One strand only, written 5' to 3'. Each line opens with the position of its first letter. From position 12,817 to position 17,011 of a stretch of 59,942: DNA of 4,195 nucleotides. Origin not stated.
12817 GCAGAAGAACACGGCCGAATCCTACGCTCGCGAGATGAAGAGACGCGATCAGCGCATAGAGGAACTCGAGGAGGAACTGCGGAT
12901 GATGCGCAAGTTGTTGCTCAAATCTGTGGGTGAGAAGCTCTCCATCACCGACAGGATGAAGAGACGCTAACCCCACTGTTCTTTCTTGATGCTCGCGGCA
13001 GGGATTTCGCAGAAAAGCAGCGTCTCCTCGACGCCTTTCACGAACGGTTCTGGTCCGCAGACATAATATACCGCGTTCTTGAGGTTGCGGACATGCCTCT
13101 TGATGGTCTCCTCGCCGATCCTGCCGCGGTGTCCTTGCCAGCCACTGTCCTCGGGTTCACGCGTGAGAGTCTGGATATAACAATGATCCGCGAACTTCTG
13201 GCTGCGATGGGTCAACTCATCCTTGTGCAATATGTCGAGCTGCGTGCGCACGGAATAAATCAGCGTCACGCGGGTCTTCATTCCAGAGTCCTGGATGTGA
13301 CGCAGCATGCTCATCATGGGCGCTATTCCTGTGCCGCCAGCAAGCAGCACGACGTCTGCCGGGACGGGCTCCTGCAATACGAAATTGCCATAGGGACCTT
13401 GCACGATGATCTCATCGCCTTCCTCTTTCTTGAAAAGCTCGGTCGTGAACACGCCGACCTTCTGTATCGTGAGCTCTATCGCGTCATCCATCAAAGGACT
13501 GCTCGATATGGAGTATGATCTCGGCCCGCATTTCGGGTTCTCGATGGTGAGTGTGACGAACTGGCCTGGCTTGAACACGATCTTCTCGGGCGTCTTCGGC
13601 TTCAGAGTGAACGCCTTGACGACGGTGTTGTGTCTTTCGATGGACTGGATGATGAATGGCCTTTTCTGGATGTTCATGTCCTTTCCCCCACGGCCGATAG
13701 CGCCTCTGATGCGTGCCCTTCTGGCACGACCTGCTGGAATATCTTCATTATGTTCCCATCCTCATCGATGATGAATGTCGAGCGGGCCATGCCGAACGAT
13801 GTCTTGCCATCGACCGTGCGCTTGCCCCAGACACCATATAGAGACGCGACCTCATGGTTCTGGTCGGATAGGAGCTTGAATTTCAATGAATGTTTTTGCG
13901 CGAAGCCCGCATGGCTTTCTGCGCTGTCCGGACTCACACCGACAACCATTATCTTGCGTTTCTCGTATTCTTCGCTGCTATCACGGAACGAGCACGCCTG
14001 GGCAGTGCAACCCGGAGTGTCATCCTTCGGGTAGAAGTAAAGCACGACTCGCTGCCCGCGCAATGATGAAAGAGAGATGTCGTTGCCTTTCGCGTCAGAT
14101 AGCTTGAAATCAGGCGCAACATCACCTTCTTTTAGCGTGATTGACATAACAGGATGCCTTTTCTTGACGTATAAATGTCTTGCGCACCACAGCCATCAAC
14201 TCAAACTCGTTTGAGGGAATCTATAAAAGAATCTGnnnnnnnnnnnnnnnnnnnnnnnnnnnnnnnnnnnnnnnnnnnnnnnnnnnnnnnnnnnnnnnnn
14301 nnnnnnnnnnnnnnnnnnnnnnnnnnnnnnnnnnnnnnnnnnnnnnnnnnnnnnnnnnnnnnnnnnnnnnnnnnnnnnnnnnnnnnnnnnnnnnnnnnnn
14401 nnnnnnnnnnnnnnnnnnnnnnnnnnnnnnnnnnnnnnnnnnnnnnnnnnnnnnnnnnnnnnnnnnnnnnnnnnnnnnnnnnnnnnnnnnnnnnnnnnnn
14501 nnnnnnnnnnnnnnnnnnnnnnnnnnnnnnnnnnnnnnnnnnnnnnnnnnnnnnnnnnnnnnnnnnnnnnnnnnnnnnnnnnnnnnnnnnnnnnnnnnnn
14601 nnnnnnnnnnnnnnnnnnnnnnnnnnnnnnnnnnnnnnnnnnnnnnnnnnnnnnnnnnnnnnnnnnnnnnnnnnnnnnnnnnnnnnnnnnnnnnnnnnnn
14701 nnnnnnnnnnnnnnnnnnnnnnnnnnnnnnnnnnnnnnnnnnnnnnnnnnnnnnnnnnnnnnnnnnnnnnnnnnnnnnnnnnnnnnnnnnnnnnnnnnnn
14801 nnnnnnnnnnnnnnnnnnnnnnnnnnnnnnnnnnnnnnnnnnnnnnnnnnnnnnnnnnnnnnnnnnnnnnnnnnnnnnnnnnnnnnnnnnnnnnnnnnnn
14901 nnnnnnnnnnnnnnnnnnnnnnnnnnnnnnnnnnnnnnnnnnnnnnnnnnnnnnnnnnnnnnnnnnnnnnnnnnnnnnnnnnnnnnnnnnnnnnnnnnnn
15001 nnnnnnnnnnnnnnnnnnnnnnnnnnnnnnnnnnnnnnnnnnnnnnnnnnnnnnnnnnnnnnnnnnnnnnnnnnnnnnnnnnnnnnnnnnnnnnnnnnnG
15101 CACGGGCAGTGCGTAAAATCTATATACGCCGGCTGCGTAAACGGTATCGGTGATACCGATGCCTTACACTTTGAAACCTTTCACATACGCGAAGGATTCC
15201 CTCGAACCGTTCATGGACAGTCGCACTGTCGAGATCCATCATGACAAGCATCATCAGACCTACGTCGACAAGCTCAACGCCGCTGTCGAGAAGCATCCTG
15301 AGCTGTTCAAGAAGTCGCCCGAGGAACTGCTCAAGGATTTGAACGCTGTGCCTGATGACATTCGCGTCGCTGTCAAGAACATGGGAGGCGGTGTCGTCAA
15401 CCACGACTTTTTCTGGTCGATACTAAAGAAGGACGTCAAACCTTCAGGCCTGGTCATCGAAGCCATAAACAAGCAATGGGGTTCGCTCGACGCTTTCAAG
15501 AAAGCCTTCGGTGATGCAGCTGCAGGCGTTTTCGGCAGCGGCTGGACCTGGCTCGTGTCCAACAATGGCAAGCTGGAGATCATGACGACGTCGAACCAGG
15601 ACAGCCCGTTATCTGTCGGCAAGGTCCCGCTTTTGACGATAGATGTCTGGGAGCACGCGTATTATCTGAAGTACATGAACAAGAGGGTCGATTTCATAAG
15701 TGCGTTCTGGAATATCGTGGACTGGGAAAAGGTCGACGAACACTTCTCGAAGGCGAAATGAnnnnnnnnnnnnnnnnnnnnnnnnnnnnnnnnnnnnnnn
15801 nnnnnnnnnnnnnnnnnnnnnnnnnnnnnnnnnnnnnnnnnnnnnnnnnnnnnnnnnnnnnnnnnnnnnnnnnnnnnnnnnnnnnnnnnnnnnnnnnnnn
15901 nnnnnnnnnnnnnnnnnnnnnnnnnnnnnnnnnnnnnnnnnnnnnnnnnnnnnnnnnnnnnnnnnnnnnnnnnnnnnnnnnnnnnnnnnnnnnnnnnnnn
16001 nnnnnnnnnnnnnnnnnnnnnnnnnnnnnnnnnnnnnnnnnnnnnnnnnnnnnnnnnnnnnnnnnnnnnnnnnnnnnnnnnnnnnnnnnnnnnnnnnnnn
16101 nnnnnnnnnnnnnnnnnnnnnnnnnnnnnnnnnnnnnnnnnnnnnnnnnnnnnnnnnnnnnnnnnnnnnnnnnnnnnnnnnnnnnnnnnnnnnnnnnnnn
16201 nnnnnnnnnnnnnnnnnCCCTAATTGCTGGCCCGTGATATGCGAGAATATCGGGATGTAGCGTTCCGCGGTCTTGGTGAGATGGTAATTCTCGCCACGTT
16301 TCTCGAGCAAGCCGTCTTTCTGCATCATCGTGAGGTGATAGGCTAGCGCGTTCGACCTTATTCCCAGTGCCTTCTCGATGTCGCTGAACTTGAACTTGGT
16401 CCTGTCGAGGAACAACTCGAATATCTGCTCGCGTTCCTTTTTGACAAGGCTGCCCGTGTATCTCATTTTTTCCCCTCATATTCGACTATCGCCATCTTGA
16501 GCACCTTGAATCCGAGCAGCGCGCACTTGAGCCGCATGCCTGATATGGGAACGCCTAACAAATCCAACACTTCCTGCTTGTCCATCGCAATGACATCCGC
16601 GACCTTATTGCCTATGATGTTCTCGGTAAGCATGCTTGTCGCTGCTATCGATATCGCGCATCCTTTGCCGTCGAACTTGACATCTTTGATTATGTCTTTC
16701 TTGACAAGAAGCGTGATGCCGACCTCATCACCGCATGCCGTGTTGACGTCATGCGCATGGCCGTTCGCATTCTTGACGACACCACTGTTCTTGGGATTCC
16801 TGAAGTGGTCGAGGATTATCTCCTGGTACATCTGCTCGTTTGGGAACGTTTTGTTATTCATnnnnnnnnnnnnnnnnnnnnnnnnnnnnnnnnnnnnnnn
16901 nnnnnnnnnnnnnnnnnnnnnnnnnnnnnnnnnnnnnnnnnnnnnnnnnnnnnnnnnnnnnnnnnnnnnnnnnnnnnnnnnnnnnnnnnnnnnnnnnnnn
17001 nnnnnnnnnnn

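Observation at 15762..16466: Last gene of the suf operon is a wHTH fused to a Nudix fold with an inactivated Nudix box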

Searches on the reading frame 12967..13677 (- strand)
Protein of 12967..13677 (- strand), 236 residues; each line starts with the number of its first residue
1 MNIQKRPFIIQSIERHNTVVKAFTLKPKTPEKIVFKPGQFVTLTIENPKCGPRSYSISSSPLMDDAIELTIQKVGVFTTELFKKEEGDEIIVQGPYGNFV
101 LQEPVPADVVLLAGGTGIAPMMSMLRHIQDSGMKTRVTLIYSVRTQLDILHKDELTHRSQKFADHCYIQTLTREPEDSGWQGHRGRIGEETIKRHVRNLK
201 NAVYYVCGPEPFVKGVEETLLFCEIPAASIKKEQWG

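Call 54: search_protein_families(library=ncbifam, proteins=[window:12967-13677:-], max_evalue=0.001)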
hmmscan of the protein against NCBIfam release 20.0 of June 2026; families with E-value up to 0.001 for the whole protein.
window:12967-13677:- (236 aa): 30 families (the best 25 are shown)
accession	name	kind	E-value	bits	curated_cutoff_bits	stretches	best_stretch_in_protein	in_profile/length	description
NF040810.1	BenC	equivalog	4.2e-34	118.2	430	1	10-233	109-328/333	benzoate 1,2-dioxygenase electron transfer component BenC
NF058606.1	GlBtMonoRdsGbcB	equivalog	3.1e-33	115.1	500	1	18-220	26-232/362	glycine betaine monooxygenase reductase subunit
NF009805.0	PRK13289.1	equivalog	3.4e-32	111.9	432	1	5-236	154-393/399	NO-inducible flavohemoprotein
NF006220.0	PRK08345.1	subfamily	3.4e-31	108.6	395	1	24-222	29-238/294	cytochrome-c3 hydrogenase subunit gamma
NF045803.1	MethMoxFADbindMmoC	equivalog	5.8e-28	97.7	500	1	28-233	133-338/343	aromatic/alkene monooxygenase hydroxylase FAD-binding subunit MmoC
NF007964.0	PRK10684.1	equivalog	9.9e-28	97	383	1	24-235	26-237/333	NADH oxidoreductase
NF040835.1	sulfhyd_HydG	equivalog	1.4e-27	96.7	650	1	26-221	41-234/292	NADPH-dependent hydrogenase/sulfhydrogenase 1 subunit gamma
NF008822.0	PRK11872.1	equivalog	3.7e-25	88.6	402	1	30-221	132-321/341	anthranilate 1,2-dioxygenase electron transfer component AntC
NF000796.0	PRK00054.1-1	equivalog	6.4e-24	84.6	224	1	10-220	8-189/254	dihydroorotate dehydrogenase electron transfer subunit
TIGR02911.1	sulfite_red_B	equivalog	9.1e-24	83.9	288.6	1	10-220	10-209/261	anaerobic sulfite reductase subunit AsrB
NF005963.0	PRK08051.1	equivalog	5.8e-23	81.4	230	1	10-220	8-214/233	NAD(P)H-flavin reductase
NF040830.1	sulfhyd_ShyC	equivalog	1e-22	80.6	600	1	21-159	22-161/288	NAD(P)-dependent hydrogenase/sulfhydrogenase 2 subunit gamma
TIGR02160.1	PA_CoA_Oxy5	hypoth_equivalog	6.8e-22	77.8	420.8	1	19-235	17-241/352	1,2-phenylacetyl-CoA epoxidase subunit PaaE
NF052252.1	flav_redu_LuxG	exception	8.5e-22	77.4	340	1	10-221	5-214/232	flavin mononucleotide reductase LuxG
TIGR01941.1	nqrF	equivalog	3.8e-18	65.6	295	1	73-218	238-386/405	NADH:ubiquinone reductase (Na(+)-transporting) subunit F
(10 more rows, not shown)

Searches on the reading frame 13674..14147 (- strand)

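Call 5: search_protein_families(library=pfam, proteins=[window:13674-14147:-], max_evalue=0.1)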
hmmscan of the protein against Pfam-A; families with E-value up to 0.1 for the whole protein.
window:13674-14147:- (157 aa): 4 families
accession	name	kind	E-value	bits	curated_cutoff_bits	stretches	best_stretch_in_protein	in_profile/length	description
PF00578.27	AhpC-TSA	-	2.5e-42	144.2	26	1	8-135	2-123/124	AhpC/TSA family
PF08534.16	Redoxin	-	9.1e-28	97.3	26.6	1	6-148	1-143/148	Redoxin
PF13778.12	DUF4174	-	0.065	14.1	27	1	32-82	9-59/120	Domain of unknown function (DUF4174)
PF02630.20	SCO1-SenC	-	0.085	13.3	22.8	0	12-131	2-132/134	SCO1/SenC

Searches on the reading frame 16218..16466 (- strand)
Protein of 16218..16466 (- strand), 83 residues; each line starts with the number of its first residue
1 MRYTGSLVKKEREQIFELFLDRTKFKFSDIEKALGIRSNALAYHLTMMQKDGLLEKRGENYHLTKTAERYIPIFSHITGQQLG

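Call 67: search_solved_structures(query=window:16218-16466:-, max_evalue=5)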
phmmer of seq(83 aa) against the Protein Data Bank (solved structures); distinct sequences matched with E-value up to 5: 14.
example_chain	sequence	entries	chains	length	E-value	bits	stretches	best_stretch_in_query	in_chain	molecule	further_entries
2p4w_A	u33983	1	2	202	0.033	18.1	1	11-62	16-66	Transcriptional regulatory protein arsR family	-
4k2e_A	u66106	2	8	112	0.078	16.9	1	8-60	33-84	Transcriptional activator HlyU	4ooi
2pmh_A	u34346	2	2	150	0.21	15.6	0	16-55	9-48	150aa long hypothetical transcriptional regulator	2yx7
1ub9_A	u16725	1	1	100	0.32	15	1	15-55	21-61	Hypothetical protein PH1061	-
2efq_A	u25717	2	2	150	0.33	15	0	16-55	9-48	150aa long hypothetical transcriptional regulator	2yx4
3jbh_C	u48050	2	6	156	0.35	14.9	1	16-79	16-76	MYOSIN 2 ESSENTIAL LIGHT CHAIN STRIATED MUSCLE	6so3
2e7w_A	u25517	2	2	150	0.36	14.8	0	16-55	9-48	150aa long hypothetical transcriptional regulator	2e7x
6j05_A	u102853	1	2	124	0.55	14.3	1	8-61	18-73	Transcriptional regulator ArsR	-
2efo_A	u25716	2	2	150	0.67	14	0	16-55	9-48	150aa long hypothetical transcriptional regulator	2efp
2quf_A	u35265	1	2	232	0.68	14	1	23-64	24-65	Transcription Factor PF0095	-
2qlz_A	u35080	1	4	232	0.74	13.8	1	25-64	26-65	Transcription Factor PF0095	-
2efn_A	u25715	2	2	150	0.93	13.5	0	16-55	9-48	150aa long hypothetical transcriptional regulator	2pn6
3jth_A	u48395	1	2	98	1.1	13.4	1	14-61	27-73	Transcription activator HlyU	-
5znx_A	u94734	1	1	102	1.1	13.2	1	14-61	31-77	Transcriptional activator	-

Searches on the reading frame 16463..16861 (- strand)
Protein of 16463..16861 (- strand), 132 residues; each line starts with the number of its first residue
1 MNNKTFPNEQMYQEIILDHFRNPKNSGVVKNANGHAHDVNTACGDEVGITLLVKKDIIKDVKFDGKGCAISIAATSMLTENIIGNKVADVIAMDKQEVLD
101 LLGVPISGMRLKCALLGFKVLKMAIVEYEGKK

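Call 5: search_protein_families(library=pfam, proteins=[window:16463-16861:-], max_evalue=0.1)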
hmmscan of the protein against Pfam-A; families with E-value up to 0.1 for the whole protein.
window:16463-16861:- (132 aa): 1 family
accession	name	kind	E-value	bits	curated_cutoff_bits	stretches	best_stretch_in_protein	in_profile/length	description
PF01592.21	NifU_N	-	1e-31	110.1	22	1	11-132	1-124/127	NifU-like N terminal domain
